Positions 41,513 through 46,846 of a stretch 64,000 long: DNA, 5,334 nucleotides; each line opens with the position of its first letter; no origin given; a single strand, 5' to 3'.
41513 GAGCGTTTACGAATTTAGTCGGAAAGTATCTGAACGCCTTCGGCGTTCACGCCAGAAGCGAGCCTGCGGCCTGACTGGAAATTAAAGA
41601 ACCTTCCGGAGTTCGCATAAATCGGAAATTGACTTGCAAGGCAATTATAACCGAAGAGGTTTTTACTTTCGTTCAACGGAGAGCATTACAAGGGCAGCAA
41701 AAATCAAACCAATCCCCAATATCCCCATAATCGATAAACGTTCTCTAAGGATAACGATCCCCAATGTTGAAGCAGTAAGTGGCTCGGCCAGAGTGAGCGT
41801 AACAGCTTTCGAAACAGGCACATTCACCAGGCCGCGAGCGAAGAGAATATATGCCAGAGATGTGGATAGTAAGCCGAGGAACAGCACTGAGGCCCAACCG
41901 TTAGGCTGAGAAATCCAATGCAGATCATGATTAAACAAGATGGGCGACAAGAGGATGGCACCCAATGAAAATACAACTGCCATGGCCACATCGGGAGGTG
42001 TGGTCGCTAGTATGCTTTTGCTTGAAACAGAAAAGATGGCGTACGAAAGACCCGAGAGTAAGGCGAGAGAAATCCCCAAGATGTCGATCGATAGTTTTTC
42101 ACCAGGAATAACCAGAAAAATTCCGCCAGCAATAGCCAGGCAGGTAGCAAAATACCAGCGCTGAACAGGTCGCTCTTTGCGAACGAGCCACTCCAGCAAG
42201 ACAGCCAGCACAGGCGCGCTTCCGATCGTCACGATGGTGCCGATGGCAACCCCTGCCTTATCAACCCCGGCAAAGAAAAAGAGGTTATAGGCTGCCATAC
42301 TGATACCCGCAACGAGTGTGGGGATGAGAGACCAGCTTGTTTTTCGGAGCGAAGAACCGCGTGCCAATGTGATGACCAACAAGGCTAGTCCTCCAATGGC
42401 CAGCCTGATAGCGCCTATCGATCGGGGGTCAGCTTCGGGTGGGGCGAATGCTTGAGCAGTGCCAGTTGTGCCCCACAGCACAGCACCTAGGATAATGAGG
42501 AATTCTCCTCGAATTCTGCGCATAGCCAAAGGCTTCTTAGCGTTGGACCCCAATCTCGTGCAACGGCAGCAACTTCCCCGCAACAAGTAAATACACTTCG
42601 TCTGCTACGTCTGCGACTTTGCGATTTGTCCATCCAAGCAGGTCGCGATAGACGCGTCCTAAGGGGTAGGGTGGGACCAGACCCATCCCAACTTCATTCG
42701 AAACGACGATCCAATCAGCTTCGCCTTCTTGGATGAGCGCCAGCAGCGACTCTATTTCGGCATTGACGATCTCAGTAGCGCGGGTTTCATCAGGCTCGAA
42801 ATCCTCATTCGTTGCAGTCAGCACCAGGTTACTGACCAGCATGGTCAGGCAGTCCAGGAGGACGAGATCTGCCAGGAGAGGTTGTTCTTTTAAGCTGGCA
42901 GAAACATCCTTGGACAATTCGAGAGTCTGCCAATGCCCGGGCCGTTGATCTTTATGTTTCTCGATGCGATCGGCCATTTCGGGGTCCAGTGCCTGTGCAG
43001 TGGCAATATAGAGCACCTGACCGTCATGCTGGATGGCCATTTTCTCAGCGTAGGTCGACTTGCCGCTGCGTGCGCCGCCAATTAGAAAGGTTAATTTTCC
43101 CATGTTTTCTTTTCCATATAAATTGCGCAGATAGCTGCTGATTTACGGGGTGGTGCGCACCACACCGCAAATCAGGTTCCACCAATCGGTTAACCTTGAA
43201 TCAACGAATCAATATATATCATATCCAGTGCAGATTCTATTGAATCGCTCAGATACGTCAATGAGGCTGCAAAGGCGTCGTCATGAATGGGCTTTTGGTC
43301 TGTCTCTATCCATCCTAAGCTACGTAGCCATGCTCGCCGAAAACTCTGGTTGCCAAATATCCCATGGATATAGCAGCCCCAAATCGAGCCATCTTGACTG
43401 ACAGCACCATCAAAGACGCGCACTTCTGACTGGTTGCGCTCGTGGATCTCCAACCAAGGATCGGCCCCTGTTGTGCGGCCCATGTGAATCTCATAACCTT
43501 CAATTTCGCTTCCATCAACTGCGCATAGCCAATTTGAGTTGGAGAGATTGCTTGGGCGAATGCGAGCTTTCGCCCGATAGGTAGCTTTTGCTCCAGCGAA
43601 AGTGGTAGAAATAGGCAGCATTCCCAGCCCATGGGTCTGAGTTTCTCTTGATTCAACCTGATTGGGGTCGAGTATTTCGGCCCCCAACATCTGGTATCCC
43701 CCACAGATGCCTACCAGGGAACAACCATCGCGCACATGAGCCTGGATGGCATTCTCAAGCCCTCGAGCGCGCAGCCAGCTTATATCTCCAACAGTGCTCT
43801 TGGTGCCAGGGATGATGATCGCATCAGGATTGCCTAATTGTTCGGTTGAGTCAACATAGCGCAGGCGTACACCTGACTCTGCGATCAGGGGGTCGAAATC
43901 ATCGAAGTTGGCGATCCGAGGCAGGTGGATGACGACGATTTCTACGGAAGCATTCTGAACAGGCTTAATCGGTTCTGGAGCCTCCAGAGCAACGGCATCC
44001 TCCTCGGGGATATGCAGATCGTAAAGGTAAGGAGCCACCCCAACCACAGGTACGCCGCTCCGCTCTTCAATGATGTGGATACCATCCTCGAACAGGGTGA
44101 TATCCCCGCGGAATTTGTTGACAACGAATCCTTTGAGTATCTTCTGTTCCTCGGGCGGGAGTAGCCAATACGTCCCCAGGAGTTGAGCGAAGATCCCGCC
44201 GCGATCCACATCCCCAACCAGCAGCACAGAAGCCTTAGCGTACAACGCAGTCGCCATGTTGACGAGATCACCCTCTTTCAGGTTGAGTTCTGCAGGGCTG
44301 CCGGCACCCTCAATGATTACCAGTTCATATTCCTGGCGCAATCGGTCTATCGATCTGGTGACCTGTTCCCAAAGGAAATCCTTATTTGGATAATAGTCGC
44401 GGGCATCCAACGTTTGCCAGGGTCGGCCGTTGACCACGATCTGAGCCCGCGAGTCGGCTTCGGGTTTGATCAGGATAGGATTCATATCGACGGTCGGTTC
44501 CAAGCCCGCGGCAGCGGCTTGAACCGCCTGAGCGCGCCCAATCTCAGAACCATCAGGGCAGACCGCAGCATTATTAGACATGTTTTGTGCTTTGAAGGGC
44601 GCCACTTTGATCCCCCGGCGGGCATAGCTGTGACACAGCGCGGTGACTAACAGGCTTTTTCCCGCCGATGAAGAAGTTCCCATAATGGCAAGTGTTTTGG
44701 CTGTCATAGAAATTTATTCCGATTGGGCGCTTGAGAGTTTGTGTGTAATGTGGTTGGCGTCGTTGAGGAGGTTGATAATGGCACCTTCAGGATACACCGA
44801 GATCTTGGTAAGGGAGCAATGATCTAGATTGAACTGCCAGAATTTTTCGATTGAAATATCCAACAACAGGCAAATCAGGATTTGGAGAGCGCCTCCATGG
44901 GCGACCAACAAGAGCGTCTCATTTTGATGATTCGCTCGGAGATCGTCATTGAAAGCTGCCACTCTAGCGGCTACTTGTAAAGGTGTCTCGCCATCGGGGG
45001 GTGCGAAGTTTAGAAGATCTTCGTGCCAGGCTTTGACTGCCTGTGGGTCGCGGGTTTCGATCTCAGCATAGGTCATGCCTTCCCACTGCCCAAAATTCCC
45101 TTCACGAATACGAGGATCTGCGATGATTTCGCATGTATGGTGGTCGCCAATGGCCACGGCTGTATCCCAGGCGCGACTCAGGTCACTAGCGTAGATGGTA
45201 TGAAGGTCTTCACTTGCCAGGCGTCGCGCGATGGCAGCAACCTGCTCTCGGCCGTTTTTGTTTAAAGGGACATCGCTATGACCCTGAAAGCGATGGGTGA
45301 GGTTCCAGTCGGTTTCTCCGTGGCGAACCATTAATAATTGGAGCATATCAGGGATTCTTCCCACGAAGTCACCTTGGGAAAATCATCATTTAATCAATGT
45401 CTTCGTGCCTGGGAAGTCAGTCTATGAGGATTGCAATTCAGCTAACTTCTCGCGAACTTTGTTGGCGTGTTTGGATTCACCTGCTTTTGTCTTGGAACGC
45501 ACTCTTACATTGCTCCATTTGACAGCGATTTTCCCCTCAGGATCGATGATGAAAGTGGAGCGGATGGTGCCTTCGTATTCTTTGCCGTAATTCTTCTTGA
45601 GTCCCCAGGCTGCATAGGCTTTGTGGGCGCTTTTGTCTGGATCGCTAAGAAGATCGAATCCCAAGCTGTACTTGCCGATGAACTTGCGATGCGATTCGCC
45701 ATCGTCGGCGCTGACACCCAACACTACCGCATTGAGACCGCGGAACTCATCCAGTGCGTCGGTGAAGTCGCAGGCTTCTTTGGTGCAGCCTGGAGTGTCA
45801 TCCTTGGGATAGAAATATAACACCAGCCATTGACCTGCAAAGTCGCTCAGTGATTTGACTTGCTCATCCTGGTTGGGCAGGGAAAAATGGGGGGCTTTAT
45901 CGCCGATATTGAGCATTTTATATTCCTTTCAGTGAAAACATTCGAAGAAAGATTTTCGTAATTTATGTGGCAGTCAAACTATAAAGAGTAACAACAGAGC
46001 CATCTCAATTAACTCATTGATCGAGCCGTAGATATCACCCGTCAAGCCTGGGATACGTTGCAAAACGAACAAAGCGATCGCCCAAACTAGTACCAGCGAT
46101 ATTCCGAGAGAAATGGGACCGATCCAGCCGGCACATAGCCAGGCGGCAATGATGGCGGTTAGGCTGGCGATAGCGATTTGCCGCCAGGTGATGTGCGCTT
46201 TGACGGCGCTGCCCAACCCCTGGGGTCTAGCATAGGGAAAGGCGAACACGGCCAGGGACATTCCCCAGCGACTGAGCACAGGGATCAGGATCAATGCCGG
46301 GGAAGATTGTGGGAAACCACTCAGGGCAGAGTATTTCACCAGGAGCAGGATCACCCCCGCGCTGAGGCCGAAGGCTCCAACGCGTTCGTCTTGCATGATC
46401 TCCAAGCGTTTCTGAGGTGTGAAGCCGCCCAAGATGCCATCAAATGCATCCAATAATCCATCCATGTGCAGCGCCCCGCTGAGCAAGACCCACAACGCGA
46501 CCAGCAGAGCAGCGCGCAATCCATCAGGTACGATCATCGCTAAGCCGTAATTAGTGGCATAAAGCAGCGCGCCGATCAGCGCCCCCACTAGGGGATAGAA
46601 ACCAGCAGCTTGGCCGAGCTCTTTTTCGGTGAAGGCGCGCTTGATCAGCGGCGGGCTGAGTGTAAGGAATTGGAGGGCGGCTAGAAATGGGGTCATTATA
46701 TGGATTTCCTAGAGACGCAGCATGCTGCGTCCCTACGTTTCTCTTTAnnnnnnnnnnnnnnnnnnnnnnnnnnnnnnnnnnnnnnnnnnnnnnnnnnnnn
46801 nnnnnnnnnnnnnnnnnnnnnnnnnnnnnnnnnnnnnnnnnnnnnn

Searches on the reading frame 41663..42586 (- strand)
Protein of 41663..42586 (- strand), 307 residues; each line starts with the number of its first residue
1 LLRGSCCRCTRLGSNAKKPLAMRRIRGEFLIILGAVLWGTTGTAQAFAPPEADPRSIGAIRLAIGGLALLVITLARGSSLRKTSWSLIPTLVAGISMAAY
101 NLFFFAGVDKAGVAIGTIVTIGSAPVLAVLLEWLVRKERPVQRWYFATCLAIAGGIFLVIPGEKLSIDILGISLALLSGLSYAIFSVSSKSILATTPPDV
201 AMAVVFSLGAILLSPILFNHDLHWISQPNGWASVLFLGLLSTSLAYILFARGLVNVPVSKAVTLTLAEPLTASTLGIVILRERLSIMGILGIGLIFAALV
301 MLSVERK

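Call 8: search_protein_families(library=pfam, proteins=[window:41663-42586:-], max_evalue=0.0001)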
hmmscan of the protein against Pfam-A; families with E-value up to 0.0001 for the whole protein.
window:41663-42586:- (307 aa): 1 family
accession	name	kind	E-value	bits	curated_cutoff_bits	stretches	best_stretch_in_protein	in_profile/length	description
PF00892.27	EamA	-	4.4e-40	137.5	28.2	2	170-303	2-134/135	EamA-like transporter family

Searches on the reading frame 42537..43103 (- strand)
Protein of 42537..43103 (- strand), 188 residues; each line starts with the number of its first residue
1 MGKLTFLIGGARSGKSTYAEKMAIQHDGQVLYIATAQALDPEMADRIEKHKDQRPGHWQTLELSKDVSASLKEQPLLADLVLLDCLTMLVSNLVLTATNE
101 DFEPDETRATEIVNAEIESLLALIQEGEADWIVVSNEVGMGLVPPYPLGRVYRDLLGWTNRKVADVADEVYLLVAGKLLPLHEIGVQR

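Call 8: search_protein_families(library=pfam, proteins=[window:42537-43103:-], max_evalue=0.0001)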
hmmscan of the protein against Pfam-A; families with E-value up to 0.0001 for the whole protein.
window:42537-43103:- (188 aa): 1 family
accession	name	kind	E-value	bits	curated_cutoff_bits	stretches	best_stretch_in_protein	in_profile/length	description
PF02283.22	CobU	-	4.7e-57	192.6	27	1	5-179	1-166/168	Cobinamide kinase / cobinamide phosphate guanyltransferase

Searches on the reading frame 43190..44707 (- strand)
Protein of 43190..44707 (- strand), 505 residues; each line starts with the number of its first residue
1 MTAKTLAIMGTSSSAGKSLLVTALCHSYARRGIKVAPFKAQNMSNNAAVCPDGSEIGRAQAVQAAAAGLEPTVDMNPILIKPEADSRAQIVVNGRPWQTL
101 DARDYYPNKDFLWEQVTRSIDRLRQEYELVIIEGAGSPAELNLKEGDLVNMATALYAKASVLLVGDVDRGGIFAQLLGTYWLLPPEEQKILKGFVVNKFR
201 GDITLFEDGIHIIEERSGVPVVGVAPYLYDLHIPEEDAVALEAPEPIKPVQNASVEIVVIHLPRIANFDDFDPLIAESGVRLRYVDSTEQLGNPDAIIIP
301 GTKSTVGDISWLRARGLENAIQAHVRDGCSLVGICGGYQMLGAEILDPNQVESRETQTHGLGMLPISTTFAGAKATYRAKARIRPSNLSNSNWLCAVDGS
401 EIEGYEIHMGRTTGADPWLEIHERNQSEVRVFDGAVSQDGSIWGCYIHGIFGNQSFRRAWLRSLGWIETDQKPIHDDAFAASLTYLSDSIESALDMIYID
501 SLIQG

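Call 8: search_protein_families(library=pfam, proteins=[window:43190-44707:-], max_evalue=0.0001)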
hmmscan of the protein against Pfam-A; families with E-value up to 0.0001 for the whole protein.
window:43190-44707:- (505 aa): 3 families
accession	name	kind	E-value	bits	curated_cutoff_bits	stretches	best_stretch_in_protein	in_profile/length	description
PF07685.20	GATase_3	-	1.3e-55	188.6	27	1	256-455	1-195/196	CobB/CobQ-like glutamine amidotransferase domain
PF01656.29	CbiA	-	1.5e-18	67.4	25.4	1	6-231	1-115/125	CobQ/CobB/MinD/ParA nucleotide binding domain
PF13500.12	AAA_26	-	2.7e-12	47.4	27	1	4-232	1-195/198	AAA domain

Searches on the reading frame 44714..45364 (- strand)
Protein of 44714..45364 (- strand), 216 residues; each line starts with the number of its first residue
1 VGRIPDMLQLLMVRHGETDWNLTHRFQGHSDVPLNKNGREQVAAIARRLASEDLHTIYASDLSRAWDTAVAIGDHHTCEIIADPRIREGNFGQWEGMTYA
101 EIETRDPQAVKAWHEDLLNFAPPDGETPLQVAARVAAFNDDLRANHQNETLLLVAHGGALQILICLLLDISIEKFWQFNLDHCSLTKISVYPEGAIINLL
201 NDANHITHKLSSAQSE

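Call 8: search_protein_families(library=pfam, proteins=[window:44714-45364:-], max_evalue=0.0001)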
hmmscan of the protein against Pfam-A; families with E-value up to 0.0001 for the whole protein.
window:44714-45364:- (216 aa): 1 family
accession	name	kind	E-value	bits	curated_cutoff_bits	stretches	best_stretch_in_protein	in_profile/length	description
PF00300.27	His_Phos_1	-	3.5e-66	223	21.7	1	10-202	1-193/194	Histidine phosphatase superfamily (branch 1)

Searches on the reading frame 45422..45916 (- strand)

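Call 38: search_protein_families(library=pfam, proteins=[window:45422-45916:-], max_evalue=0.0001)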
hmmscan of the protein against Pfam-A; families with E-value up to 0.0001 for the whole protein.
window:45422-45916:- (164 aa): 2 families
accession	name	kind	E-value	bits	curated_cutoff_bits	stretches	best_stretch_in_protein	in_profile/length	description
PF00578.27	AhpC-TSA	-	8.8e-42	142.4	26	1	4-131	1-122/124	AhpC/TSA family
PF08534.16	Redoxin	-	3.6e-20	72.7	26.6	1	5-131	3-129/148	Redoxin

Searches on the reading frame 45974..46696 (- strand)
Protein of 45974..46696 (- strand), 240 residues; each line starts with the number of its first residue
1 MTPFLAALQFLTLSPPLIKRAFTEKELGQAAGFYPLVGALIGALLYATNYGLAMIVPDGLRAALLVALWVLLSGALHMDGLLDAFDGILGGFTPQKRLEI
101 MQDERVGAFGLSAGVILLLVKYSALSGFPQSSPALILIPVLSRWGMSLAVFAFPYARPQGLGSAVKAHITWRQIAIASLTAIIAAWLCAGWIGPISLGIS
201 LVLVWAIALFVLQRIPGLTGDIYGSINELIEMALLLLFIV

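Call 38: search_protein_families(library=pfam, proteins=[window:45974-46696:-], max_evalue=0.0001)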
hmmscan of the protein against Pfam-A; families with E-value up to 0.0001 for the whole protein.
window:45974-46696:- (240 aa): 1 family
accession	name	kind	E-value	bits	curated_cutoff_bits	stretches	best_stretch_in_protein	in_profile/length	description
PF02654.20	CobS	-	4.6e-49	167.8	23.2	1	7-236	1-207/207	Cobalamin-5-phosphate synthase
